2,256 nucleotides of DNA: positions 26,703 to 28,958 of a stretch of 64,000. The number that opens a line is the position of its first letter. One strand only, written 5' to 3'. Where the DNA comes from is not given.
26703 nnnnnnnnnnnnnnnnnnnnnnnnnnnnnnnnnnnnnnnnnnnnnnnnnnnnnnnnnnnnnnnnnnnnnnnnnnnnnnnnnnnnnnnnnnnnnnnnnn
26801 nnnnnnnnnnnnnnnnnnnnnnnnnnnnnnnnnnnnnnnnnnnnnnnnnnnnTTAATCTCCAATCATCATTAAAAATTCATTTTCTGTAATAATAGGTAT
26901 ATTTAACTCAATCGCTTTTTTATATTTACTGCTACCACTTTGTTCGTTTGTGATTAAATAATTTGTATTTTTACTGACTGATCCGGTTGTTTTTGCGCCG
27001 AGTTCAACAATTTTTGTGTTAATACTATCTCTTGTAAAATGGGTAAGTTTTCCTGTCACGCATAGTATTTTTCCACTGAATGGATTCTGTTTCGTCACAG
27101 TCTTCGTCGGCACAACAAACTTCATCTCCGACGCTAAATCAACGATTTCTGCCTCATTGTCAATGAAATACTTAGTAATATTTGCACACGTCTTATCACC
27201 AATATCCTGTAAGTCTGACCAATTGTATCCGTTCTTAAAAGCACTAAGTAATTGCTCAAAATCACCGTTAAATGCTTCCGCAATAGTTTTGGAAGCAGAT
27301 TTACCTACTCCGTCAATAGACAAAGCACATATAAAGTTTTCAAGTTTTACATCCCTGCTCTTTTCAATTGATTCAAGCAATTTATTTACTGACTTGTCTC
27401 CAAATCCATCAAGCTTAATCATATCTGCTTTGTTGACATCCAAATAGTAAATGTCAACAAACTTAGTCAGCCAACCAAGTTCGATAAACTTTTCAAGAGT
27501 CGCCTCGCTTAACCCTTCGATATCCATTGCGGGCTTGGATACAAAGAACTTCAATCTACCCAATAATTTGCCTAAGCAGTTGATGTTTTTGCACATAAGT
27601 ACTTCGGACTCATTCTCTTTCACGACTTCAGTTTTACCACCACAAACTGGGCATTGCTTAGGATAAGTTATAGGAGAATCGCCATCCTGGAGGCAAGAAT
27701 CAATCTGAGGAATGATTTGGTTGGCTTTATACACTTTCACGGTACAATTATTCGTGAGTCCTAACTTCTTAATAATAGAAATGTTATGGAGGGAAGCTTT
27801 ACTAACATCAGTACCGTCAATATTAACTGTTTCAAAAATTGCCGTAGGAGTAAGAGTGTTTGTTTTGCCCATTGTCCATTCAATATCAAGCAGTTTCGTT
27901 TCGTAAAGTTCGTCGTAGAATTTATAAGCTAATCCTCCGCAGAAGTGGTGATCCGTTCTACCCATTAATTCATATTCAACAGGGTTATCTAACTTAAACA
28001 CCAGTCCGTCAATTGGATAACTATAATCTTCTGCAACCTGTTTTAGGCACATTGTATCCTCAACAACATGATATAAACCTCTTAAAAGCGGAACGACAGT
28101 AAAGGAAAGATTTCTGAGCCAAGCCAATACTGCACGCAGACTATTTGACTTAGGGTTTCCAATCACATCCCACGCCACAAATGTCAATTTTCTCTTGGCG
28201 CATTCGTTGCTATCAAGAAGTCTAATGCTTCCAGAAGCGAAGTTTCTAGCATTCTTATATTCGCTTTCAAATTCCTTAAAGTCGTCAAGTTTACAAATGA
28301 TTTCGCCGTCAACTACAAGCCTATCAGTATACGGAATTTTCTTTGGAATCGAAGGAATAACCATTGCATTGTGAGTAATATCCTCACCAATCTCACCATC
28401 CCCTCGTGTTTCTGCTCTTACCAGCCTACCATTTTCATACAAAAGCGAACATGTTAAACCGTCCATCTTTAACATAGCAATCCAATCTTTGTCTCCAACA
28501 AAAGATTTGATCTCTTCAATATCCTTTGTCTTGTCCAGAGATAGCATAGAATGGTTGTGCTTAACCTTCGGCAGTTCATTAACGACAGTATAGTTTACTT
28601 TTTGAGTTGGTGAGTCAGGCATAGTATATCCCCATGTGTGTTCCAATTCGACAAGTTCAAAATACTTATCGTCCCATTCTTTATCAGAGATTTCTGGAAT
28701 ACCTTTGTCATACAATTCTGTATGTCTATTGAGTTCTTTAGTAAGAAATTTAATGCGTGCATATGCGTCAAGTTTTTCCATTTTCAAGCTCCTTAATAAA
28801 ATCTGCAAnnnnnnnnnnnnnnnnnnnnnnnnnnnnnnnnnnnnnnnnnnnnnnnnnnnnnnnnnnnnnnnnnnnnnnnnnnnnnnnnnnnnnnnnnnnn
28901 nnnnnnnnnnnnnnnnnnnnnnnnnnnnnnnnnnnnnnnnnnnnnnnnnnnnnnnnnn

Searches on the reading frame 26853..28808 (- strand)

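Call 40: search_protein_families(library=phrogs, proteins=[window:26853-28808:-], max_evalue=0.00001)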
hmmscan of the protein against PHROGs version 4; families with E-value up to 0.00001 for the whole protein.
window:26853-28808:- (651 aa): 5 families
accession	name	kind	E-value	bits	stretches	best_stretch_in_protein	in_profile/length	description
phrog_3869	-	DNA, RNA and nucleotide metabolism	6.8e-171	571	1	14-649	4-653/656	NAD-dependent DNA ligase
phrog_3359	-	DNA, RNA and nucleotide metabolism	9.9e-56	190.3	1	23-371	5-321/325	NAD-dependent DNA ligase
phrog_3498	-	DNA, RNA and nucleotide metabolism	1.4e-46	160.4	1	380-647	3-251/256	NAD-dependent DNA ligase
phrog_2561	-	DNA, RNA and nucleotide metabolism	9e-15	56.3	1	533-649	59-160/167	DNA ligase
phrog_3989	-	unknown function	7.3e-08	33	1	557-622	188-252/296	-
